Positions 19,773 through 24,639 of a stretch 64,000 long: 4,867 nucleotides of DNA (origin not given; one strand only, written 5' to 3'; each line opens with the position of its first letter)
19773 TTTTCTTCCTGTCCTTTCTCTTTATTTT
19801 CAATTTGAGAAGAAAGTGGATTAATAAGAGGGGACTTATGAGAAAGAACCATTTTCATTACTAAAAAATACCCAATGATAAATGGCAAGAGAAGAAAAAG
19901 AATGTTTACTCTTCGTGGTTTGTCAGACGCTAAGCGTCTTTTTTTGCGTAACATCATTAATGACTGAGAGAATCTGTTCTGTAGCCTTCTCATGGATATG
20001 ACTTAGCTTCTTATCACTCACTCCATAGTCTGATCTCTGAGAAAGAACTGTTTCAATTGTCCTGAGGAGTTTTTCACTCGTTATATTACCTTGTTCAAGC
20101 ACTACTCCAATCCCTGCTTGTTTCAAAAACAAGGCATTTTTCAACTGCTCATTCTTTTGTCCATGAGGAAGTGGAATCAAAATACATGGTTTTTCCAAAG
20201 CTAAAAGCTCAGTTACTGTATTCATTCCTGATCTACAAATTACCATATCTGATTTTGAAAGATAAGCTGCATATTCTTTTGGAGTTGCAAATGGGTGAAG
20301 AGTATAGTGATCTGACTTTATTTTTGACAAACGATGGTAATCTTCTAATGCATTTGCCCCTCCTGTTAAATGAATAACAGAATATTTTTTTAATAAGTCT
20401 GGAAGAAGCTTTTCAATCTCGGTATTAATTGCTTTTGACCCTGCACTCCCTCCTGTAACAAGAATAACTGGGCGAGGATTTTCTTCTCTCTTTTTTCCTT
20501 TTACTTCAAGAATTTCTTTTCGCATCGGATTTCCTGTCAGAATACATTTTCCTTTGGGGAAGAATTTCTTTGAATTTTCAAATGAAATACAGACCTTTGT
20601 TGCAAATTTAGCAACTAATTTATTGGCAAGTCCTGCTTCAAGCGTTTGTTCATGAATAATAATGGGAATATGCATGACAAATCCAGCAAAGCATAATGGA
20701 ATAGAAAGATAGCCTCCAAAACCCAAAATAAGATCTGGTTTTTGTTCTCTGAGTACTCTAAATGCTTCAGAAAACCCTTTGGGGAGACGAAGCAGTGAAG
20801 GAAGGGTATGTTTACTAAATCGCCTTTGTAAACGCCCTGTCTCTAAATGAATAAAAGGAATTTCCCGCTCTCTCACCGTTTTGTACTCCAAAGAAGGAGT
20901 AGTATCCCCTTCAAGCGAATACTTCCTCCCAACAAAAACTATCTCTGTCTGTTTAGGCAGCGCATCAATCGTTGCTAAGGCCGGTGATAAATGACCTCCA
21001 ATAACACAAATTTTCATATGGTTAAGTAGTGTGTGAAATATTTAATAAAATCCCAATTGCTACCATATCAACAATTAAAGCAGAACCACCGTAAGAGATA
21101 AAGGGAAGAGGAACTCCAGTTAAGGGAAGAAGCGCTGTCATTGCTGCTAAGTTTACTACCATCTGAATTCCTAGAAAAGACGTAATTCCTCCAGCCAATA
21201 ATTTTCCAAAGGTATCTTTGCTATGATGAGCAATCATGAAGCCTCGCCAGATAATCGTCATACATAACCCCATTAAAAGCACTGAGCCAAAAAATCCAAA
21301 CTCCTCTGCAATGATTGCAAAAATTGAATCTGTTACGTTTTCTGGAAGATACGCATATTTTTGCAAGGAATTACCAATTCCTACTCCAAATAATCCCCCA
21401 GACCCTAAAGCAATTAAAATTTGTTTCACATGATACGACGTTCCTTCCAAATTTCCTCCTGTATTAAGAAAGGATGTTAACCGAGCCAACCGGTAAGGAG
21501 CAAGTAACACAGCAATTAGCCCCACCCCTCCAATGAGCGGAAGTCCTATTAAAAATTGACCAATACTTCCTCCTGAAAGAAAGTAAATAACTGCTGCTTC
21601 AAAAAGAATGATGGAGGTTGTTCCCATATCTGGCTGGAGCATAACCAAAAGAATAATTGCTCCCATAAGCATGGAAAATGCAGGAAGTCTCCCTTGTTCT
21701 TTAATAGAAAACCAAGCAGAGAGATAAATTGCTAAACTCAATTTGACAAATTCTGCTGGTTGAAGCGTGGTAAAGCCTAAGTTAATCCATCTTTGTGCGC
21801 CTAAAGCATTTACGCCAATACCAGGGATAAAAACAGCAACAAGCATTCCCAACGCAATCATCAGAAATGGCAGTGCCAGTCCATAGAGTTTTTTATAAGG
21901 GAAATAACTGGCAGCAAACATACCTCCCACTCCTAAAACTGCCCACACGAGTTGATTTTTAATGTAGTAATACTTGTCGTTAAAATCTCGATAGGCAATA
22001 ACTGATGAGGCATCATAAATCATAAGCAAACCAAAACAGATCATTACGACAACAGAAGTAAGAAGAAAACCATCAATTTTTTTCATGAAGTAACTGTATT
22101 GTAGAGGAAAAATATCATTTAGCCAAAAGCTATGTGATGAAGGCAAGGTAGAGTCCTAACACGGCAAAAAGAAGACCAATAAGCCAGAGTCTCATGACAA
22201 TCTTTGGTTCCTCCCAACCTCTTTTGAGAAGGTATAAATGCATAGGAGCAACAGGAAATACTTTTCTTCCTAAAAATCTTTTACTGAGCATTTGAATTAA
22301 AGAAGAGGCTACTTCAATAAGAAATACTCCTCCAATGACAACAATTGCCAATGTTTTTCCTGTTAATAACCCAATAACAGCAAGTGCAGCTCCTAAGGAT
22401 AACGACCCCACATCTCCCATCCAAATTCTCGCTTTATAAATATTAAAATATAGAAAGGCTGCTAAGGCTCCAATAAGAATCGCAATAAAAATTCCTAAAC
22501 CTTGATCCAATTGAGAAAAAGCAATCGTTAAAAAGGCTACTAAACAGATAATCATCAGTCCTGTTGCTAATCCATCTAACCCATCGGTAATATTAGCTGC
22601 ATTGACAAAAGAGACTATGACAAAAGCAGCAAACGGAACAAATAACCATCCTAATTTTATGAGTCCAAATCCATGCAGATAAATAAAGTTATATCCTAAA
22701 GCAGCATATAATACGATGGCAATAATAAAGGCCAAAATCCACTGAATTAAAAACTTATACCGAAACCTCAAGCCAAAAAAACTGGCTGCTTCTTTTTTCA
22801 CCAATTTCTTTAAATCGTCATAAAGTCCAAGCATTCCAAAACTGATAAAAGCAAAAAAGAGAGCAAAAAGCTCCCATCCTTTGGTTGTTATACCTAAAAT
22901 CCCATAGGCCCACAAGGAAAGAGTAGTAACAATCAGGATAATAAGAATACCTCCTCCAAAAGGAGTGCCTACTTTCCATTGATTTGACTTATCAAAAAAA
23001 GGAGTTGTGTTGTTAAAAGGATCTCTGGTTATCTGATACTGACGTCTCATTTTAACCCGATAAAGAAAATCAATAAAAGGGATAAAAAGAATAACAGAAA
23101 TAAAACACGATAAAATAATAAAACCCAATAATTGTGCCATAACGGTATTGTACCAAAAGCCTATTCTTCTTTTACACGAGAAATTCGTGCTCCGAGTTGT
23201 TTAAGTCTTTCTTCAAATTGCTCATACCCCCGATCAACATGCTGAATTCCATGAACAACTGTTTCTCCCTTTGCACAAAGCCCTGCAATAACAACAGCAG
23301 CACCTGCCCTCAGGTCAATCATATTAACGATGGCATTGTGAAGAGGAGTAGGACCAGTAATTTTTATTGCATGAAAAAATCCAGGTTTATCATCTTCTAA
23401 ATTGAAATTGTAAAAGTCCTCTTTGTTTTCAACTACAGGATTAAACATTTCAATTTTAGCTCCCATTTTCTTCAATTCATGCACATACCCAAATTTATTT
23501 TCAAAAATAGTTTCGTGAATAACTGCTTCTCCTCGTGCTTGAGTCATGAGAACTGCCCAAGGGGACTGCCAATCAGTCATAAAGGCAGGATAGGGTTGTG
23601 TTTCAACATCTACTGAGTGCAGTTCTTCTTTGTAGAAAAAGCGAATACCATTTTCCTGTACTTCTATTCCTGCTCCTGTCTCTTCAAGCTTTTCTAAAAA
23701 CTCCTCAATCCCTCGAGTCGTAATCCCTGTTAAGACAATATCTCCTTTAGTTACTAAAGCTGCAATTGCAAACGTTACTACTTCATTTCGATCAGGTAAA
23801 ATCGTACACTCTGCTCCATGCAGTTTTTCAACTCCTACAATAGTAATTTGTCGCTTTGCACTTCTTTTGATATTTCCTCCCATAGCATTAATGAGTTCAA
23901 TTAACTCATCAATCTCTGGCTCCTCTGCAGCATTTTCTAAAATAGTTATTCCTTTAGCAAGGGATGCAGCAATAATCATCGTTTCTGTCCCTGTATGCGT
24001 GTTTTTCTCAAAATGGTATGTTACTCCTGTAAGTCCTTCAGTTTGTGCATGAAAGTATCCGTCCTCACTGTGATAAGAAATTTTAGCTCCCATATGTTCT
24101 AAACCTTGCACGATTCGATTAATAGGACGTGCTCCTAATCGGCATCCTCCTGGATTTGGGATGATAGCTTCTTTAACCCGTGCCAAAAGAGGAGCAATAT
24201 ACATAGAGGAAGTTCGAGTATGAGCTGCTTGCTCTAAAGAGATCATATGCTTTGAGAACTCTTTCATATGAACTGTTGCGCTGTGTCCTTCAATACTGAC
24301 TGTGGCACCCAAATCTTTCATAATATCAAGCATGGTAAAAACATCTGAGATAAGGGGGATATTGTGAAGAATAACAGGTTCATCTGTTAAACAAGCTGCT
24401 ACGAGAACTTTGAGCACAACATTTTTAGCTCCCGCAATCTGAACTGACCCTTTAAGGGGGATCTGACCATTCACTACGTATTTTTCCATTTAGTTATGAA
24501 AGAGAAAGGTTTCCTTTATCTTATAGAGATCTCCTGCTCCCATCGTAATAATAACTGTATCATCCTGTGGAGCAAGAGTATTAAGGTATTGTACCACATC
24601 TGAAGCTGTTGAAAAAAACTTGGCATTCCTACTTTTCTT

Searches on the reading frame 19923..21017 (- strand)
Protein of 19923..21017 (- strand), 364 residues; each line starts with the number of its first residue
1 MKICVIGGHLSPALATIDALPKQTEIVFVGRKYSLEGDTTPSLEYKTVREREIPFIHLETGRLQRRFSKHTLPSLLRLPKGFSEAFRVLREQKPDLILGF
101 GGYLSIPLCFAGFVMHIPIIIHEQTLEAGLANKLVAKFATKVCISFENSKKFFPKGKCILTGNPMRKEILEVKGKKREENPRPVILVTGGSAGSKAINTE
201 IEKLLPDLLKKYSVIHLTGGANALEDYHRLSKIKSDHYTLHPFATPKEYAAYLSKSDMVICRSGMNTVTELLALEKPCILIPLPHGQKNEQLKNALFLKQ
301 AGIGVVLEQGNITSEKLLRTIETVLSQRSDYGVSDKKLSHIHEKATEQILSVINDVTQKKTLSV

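Call 69: search_protein_families(library=pfam, proteins=[window:19923-21017:-], max_evalue=0.001)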
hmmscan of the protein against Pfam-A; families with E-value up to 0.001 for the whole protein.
window:19923-21017:- (364 aa): 3 families
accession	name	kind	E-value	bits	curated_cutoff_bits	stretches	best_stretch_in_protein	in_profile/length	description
PF04101.22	Glyco_tran_28_C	-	1.9e-31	109.8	22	1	184-345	1-162/166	Glycosyltransferase family 28 C-terminal domain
PF03033.26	Glyco_transf_28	-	2.1e-25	89.9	26.2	1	7-143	9-138/139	Glycosyltransferase family 28 N-terminal domain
PF13528.12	Glyco_trans_1_3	-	7.2e-06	25.8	25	1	238-317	238-314/322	Glycosyl transferase family 1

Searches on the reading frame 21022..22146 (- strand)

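Call 69: search_protein_families(library=pfam, proteins=[window:21022-22146:-], max_evalue=0.001)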
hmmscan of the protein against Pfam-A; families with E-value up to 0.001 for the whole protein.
window:21022-22146:- (374 aa): 1 family
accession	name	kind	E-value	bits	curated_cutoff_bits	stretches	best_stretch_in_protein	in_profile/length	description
PF01098.24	FTSW_RODA_SPOVE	-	3.3e-93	313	26.4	1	31-373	7-353/356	Cell cycle protein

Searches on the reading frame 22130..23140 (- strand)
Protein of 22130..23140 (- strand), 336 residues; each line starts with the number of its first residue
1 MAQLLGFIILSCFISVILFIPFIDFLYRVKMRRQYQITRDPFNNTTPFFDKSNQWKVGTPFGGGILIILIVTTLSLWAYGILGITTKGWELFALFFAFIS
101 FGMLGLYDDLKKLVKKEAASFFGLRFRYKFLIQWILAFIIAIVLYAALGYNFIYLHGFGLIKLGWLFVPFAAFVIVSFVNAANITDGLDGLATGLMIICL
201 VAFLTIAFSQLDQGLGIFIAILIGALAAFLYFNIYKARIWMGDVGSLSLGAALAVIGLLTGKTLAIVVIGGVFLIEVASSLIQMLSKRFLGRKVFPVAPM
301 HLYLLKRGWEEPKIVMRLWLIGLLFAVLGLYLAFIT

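Call 74: search_protein_families(library=pfam, proteins=[window:22130-23140:-], max_evalue=0.00001)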
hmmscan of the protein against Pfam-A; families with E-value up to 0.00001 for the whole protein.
window:22130-23140:- (336 aa): 1 family
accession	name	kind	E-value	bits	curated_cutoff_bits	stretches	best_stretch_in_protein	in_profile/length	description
PF00953.26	Glycos_transf_4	-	1.9e-32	112.9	27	1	92-259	2-158/160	Glycosyl transferase family 4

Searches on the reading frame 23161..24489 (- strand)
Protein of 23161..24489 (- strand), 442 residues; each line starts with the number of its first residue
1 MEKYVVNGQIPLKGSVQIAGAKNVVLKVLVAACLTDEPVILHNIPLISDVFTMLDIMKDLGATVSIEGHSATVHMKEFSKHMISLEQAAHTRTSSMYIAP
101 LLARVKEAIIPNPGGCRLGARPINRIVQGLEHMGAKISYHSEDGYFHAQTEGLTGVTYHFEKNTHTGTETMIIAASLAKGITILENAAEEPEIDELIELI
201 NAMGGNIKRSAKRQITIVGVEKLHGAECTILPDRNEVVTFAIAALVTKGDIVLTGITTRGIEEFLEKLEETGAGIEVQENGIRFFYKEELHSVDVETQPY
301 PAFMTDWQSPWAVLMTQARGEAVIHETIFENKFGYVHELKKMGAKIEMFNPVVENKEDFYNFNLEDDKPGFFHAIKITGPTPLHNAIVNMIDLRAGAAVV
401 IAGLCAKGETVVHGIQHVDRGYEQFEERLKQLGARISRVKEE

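Call 74: search_protein_families(library=pfam, proteins=[window:23161-24489:-], max_evalue=0.00001)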
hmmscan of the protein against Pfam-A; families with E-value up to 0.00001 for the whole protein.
window:23161-24489:- (442 aa): 1 family
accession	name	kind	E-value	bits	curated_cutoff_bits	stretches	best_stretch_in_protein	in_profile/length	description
PF00275.25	EPSP_synthase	-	1.2e-84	284.9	22.8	1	7-429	2-417/417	EPSP synthase (3-phosphoshikimate 1-carboxyvinyltransferase)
